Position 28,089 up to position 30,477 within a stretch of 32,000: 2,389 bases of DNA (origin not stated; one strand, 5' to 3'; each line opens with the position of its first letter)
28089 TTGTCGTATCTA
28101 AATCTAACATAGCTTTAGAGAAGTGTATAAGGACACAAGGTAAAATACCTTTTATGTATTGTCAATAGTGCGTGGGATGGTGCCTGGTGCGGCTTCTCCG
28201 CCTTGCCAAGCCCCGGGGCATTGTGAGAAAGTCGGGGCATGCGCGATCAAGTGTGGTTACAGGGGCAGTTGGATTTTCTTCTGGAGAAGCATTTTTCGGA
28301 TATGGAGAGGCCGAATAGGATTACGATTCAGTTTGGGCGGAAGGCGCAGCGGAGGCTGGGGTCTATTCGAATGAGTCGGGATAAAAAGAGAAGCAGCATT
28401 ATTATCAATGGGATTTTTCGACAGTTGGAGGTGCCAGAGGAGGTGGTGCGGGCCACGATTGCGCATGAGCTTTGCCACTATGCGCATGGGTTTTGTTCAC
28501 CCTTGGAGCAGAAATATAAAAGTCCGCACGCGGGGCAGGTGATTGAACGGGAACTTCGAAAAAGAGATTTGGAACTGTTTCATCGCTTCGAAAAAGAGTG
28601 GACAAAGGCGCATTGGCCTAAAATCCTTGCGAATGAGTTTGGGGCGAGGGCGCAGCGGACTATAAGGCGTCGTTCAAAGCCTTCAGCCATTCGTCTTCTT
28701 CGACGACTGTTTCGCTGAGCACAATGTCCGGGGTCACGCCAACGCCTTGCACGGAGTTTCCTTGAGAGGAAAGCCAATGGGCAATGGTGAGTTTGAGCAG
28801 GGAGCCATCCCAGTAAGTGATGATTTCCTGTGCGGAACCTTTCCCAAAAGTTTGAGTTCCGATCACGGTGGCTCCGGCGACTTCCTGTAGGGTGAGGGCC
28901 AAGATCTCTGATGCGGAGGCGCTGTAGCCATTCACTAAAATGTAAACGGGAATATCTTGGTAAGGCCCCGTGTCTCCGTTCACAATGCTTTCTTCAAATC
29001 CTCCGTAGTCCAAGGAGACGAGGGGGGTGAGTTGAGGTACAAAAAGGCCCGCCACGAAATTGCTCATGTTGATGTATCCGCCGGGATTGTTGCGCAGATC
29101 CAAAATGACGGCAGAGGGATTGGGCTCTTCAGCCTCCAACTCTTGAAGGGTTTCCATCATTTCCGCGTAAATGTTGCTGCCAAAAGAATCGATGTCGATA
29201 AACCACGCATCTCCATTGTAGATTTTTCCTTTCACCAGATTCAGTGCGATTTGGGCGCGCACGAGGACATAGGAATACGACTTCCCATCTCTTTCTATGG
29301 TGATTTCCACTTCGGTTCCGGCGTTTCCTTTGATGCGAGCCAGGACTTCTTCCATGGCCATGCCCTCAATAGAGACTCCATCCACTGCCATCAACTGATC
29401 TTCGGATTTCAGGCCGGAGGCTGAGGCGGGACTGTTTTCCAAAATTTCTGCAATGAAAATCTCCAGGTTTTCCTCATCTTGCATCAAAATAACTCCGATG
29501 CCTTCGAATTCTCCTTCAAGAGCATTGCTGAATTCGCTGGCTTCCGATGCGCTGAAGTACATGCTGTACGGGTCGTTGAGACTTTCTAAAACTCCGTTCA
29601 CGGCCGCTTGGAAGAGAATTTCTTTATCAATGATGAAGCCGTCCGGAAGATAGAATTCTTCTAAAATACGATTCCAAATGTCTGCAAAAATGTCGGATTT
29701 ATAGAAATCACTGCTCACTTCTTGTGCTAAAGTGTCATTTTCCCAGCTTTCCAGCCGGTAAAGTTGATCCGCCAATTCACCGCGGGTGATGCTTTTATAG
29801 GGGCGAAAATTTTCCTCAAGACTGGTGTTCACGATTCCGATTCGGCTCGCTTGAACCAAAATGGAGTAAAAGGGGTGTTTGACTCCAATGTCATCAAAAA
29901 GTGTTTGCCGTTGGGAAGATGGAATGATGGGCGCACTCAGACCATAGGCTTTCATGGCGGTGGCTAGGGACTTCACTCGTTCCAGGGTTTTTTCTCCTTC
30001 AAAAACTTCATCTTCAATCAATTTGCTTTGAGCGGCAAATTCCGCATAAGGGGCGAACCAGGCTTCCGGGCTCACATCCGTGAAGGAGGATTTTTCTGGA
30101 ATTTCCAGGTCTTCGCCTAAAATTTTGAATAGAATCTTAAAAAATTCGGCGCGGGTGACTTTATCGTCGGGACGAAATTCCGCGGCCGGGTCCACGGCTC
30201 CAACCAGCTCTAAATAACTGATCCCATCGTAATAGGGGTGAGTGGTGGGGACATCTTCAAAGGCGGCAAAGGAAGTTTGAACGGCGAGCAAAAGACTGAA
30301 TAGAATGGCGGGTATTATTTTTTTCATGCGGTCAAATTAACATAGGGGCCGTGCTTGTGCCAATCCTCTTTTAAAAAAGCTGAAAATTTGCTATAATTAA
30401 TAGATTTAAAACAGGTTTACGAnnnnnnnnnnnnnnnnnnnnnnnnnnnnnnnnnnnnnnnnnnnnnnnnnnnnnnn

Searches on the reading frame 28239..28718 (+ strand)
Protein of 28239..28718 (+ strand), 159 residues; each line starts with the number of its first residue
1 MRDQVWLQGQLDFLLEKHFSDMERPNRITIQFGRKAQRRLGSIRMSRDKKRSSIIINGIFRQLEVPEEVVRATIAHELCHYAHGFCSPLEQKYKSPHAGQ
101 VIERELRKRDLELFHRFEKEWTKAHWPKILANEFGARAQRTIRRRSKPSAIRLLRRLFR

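Call 5: search_protein_families(library=pfam, proteins=[window:28239-28718:+], max_evalue=0.01)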
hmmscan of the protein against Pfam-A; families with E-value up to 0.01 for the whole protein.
window:28239-28718:+ (159 aa): 1 family
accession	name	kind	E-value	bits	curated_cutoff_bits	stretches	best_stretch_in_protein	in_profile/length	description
PF10263.15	SprT-like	-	1.3e-06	28.7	25.6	1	16-97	9-84/108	SprT-like family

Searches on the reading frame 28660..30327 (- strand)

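Call 5: search_protein_families(library=pfam, proteins=[window:28660-30327:-], max_evalue=0.01)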
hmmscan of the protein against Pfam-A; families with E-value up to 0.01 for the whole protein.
window:28660-30327:- (555 aa): 6 families
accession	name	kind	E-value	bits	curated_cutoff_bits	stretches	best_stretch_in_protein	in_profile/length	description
PF03572.23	Peptidase_S41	-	2.3e-37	128.5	24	1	377-536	5-164/165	Peptidase family S41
PF00595.29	PDZ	-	2.8e-11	44.1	23.2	1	272-345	9-81/81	PDZ domain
PF00395.25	SLH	-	1.2e-10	41.6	20.8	1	23-62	2-43/44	S-layer homology domain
PF13180.12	PDZ_2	-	1.3e-08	35.4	27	1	277-350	3-73/80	PDZ domain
PF17820.7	PDZ_6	-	2.1e-08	34.2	27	1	292-346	2-54/54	PDZ domain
PF22694.1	CtpB_N-like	-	9.1e-05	23.3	27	1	233-259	56-82/85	Activating protease CtpB N-terminal domain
